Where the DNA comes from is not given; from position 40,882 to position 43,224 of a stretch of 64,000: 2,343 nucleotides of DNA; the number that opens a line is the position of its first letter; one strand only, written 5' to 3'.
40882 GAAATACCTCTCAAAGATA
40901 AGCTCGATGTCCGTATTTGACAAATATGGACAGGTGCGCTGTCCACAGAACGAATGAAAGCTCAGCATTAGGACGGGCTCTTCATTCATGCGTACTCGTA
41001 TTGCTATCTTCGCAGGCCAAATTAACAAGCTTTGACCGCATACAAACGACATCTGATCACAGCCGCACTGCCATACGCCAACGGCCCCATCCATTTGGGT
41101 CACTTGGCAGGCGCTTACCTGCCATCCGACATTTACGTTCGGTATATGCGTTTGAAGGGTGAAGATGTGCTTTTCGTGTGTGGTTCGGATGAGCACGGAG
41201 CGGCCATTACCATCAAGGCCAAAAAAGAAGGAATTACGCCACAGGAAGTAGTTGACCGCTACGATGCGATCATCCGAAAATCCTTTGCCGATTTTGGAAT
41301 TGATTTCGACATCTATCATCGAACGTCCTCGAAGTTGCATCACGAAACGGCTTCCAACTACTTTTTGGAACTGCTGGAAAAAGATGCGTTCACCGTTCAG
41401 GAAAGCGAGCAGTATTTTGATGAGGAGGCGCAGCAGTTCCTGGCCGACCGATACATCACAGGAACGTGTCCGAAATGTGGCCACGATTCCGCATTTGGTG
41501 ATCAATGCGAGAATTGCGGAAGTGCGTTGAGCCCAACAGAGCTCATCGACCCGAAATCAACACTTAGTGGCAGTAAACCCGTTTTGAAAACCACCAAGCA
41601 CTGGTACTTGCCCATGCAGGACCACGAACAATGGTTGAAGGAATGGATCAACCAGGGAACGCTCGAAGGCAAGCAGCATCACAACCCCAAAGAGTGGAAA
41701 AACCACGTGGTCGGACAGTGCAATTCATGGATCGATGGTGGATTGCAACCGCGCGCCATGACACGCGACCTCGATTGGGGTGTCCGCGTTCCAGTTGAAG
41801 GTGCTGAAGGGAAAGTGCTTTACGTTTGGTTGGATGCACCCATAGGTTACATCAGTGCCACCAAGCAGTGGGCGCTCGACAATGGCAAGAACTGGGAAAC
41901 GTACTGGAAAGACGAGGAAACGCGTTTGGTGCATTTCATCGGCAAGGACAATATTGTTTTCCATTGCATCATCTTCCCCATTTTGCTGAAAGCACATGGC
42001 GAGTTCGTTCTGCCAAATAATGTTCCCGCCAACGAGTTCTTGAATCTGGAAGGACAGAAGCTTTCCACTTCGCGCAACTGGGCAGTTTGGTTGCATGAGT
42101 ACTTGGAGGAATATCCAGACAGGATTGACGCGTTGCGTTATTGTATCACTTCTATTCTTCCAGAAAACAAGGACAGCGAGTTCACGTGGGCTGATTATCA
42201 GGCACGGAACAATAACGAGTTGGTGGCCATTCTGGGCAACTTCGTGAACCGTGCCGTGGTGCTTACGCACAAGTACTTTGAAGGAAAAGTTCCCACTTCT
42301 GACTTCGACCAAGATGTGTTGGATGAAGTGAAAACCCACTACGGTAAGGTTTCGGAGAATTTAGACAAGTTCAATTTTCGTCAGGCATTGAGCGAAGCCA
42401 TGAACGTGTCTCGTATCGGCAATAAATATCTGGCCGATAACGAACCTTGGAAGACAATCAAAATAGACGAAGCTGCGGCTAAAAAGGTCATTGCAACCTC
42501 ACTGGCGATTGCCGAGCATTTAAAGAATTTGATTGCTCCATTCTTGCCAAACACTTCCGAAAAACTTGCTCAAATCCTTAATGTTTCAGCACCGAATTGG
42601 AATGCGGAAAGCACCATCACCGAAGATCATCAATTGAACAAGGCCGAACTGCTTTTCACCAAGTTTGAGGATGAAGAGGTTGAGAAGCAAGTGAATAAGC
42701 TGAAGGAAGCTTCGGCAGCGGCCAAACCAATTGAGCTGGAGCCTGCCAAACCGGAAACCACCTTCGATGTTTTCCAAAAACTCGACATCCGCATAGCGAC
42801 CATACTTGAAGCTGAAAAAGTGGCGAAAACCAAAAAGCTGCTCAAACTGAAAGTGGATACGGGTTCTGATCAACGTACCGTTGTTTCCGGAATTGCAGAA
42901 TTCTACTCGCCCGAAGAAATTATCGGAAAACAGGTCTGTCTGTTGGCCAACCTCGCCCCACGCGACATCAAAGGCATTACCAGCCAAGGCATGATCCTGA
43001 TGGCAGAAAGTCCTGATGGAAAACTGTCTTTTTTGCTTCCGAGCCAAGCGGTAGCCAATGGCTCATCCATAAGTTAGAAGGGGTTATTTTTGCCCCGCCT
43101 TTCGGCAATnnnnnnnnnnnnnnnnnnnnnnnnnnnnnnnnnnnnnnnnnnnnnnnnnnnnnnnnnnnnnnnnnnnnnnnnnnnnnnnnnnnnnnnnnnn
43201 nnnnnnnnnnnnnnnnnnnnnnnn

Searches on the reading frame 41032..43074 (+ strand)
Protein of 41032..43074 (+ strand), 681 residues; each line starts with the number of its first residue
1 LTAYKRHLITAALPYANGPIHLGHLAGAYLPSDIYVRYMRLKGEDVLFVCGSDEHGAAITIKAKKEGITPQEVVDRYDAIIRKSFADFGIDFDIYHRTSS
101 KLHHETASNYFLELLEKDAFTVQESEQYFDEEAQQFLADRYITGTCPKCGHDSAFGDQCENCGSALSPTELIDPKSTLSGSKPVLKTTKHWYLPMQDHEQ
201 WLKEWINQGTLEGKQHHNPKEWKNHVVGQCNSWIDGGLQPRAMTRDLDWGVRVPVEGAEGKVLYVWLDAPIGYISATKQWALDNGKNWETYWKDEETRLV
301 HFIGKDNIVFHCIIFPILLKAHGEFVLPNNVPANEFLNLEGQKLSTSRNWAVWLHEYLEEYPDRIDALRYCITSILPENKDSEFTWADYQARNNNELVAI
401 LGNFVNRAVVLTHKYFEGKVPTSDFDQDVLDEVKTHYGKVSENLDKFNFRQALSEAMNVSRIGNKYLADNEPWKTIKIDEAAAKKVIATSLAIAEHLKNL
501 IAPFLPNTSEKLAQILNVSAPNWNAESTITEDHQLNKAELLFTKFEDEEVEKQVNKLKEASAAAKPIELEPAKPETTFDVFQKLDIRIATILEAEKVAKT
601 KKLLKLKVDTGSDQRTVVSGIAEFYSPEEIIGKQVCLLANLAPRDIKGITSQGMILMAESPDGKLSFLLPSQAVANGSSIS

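Call 92: search_protein_families(library=pfam, proteins=[window:41032-43074:+], max_evalue=0.01)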
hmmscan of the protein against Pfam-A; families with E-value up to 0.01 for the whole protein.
window:41032-43074:+ (681 aa): 6 families
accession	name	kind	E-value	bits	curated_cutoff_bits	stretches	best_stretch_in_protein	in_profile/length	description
PF09334.17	tRNA-synt_1g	-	6.7e-152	506.2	20.1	1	7-408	1-390/391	tRNA synthetases class I (M)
PF01588.26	tRNA_bind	-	9.1e-26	90.2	27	1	586-678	1-95/96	Putative tRNA binding domain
PF19303.5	Anticodon_3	-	2.5e-18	66.9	23.5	1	424-557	9-147/152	Anticodon binding domain of methionyl tRNA ligase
PF00133.28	tRNA-synt_1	-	7.4e-13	48.5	22.7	1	7-255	25-245/414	tRNA synthetases class I (I, L, M and V)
PF08264.19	Anticodon_1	-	4.3e-09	36.8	25.1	1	426-559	1-124/148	Anticodon-binding domain of tRNA ligase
PF01406.26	tRNA-synt_1e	-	0.00012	22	27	0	19-135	22-137/301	tRNA synthetases class I (C) catalytic domain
